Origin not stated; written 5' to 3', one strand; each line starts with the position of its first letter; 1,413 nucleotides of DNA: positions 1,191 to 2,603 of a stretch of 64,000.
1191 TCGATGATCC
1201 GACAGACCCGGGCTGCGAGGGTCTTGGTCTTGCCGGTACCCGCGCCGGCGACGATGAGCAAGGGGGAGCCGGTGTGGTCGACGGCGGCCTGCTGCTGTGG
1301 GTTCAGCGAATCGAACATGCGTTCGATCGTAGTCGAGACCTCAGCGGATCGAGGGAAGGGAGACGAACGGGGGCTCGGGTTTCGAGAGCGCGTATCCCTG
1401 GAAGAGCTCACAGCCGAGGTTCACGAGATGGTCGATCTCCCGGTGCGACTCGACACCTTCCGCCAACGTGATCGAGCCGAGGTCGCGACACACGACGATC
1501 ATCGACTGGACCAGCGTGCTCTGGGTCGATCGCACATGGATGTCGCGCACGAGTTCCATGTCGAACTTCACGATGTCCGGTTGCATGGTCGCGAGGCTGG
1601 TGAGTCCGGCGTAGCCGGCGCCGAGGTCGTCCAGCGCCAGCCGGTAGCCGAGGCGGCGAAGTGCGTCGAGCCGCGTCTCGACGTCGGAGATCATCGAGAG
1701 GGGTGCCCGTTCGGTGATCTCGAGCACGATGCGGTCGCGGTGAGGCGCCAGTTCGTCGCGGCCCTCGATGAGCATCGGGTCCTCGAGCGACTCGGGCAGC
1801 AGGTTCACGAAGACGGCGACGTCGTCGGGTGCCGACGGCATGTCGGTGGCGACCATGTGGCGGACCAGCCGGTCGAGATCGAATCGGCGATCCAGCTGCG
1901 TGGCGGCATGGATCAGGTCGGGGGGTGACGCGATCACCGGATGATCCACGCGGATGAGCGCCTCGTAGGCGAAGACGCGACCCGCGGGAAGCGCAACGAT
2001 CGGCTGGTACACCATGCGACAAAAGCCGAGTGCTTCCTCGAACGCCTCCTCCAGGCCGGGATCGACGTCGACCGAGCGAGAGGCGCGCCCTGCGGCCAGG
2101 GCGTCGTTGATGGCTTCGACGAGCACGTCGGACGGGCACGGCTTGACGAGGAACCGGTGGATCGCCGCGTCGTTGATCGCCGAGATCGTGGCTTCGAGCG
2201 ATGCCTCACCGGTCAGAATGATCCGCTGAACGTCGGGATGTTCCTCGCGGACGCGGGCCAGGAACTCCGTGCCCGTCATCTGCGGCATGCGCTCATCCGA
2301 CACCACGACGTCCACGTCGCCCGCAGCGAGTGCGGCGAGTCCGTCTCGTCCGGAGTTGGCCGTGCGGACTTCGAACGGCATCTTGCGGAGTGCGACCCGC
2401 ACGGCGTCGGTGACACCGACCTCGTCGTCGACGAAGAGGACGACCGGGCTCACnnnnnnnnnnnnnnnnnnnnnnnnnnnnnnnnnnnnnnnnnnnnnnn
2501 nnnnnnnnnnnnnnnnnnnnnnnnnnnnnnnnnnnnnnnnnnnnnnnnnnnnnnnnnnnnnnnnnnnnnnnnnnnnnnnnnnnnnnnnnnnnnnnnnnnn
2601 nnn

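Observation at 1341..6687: Complete H-NOX to c-di-GMP signalling pathway encoded as one tightly coupled operon in an actinobacterium-like genome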

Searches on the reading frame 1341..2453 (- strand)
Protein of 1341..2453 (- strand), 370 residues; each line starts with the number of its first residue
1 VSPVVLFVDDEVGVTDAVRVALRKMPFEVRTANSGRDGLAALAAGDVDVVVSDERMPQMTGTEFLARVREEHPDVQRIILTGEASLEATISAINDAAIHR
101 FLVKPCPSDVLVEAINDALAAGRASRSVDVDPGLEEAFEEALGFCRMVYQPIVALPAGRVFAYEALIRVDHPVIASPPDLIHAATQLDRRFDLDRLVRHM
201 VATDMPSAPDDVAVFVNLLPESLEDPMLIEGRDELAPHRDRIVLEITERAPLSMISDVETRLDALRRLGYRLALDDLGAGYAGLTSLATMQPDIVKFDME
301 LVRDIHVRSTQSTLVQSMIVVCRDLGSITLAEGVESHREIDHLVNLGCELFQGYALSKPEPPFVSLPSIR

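Call 5: search_protein_families(library=pfam, proteins=[window:1341-2453:-], max_evalue=0.01)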
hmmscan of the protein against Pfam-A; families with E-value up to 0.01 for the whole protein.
window:1341-2453:- (370 aa): 2 families
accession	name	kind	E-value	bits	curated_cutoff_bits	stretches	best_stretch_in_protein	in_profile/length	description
PF00563.25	EAL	-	1.1e-49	169.4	31.3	1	145-359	13-236/236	EAL domain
PF00072.30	Response_reg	-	6.1e-23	81.6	30.2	1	5-116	1-111/111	Response regulator receiver domain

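Call 6: search_protein_families(library=ncbifam, proteins=[window:1341-2453:-], max_evalue=0.01)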
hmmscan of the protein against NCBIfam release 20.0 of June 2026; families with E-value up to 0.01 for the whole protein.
window:1341-2453:- (370 aa): 93 families (the best 25 are shown)
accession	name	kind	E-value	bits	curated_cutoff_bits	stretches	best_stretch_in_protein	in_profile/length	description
NF053512.1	nitric_RR_NosR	exception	2.4e-39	135.5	400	1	5-125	1-121/422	response regulator c-di-GMP phosphodiesterase, NosR family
NF052265.1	EAL_dom_RimA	equivalog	2.2e-37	128.6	430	1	146-360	18-234/248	S6 modification regulatory phosphodiesterase RimA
NF052596.1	RR_EAL_PvrR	equivalog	1.6e-27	96.1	580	1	26-358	28-378/398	response regulator cyclic di-GMP phosphodiesterase PvrR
NF053781.1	cdiGMPphdstlr2612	equivalog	6.2e-26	90.4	1600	1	144-362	1028-1258/1268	Tlr1612 family c-di-GMP phosphodiesterase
NF007839.0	PRK10551.1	equivalog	2.8e-25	88.9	461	1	147-360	279-501/518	cyclic di-GMP phosphodiesterase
NF045675.1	PhdiestaseDibA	equivalog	5.3e-25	87.8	980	1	123-361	371-617/623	phosphodiesterase DibA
NF007474.0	PRK10060.1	equivalog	8.9e-23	80.4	782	1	145-361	422-646/663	cyclic di-GMP phosphodiesterase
NF052458.1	PhdiestGepA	equivalog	4.8e-20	71.3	1200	1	148-361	608-833/840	phosphodiesterase GepA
NF008467.0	PRK11359.1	equivalog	6.8e-19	67.3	857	1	143-361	556-784/800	oxygen-sensing cyclic-di-GMP phosphodiesterase DosP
NF011695.0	PRK15115.1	equivalog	7.5e-19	67.8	763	1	5-122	9-125/445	two-component system response regulator GlrR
NF006900.1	PRK09390.1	equivalog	9e-19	67.8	255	1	3-164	5-166/203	response regulator FixJ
NF007298.0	PRK09776.1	equivalog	2.4e-18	65.5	1135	1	162-361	891-1098/1111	diguanylate cyclase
NF041946.1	LuxO_transreg_Vib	equivalog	2.4e-17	62.9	800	1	8-125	2-118/463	quorum-sensing sigma-54 dependent transcriptional regulator LuxO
TIGR01818.1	ntrC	equivalog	8.2e-17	61.1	558.6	1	5-138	1-133/463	nitrogen regulation protein NR(I)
NF008807.1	PRK11829.1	equivalog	3e-15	55.4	733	1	240-359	533-652/670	biofilm formation regulator HmsP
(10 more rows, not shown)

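Call 39: search_solved_structures(query=window:1341-2453:-, max_evalue=1e-10, show_alignments=2)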
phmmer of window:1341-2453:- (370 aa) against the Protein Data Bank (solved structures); distinct sequences matched with E-value up to 1e-10: 44.
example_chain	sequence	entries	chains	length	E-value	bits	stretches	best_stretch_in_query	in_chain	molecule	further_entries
3gfx_A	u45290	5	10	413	5.2e-33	117.8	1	145-359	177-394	Klebsiella pneumoniae BlrP1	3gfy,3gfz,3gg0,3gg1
6ifq_B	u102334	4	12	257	5.5e-27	98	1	141-369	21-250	cyclic di nucleotide phoshodiesterase | EAL domain protein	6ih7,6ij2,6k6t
6ih1_A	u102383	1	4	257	6.3e-27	97.8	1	142-369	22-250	cyclic di nucleotide phoshodiesterase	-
2r6o_A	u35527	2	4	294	3.6e-26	95.4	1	134-361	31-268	Putative diguanylate cyclase/phosphodiesterase (GGDEF & EAL domains) | PUTATIVE DIGUANYLATE CYCLASE/PHOSPHODIESTERASE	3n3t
8arv_A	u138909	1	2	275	1.6e-22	83.4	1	144-361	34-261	Bifunctional diguanylate cyclase/phosphodiesterase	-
3sy8_A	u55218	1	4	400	3.7e-22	82.2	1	7-362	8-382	RocR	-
5m3c_A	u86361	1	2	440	7.6e-22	81.1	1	145-362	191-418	Diguanylate cyclase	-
2jk1_A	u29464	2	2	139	3.5e-20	75.6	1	3-118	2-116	HYDROGENASE TRANSCRIPTIONAL REGULATORY PROTEIN HUPR1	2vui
2vuh_B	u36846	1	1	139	1.3e-19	73.8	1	3-118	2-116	HYDROGENASE TRANSCRIPTIONAL REGULATORY PROTEIN HUPR1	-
4q6j_A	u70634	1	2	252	2.1e-19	73.1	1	147-361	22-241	Lmo0131 protein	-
5yrp_A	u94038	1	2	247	2.4e-19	72.9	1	147-359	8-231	Sensory box/response regulator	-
2rjn_A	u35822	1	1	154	3.5e-19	72.4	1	4-116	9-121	Response regulator receiver:Metal-dependent phosphohydrolase, HD subdomain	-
3hv2_A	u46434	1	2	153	1.2e-17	67.3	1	3-123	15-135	Response regulator/HD domain protein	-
4rni_A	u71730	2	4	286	3.8e-17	65.7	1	240-361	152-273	Motility regulator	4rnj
5mfu_A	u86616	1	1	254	4e-17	65.6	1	148-363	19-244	cyclic-guanylate-specific phosphodiesterase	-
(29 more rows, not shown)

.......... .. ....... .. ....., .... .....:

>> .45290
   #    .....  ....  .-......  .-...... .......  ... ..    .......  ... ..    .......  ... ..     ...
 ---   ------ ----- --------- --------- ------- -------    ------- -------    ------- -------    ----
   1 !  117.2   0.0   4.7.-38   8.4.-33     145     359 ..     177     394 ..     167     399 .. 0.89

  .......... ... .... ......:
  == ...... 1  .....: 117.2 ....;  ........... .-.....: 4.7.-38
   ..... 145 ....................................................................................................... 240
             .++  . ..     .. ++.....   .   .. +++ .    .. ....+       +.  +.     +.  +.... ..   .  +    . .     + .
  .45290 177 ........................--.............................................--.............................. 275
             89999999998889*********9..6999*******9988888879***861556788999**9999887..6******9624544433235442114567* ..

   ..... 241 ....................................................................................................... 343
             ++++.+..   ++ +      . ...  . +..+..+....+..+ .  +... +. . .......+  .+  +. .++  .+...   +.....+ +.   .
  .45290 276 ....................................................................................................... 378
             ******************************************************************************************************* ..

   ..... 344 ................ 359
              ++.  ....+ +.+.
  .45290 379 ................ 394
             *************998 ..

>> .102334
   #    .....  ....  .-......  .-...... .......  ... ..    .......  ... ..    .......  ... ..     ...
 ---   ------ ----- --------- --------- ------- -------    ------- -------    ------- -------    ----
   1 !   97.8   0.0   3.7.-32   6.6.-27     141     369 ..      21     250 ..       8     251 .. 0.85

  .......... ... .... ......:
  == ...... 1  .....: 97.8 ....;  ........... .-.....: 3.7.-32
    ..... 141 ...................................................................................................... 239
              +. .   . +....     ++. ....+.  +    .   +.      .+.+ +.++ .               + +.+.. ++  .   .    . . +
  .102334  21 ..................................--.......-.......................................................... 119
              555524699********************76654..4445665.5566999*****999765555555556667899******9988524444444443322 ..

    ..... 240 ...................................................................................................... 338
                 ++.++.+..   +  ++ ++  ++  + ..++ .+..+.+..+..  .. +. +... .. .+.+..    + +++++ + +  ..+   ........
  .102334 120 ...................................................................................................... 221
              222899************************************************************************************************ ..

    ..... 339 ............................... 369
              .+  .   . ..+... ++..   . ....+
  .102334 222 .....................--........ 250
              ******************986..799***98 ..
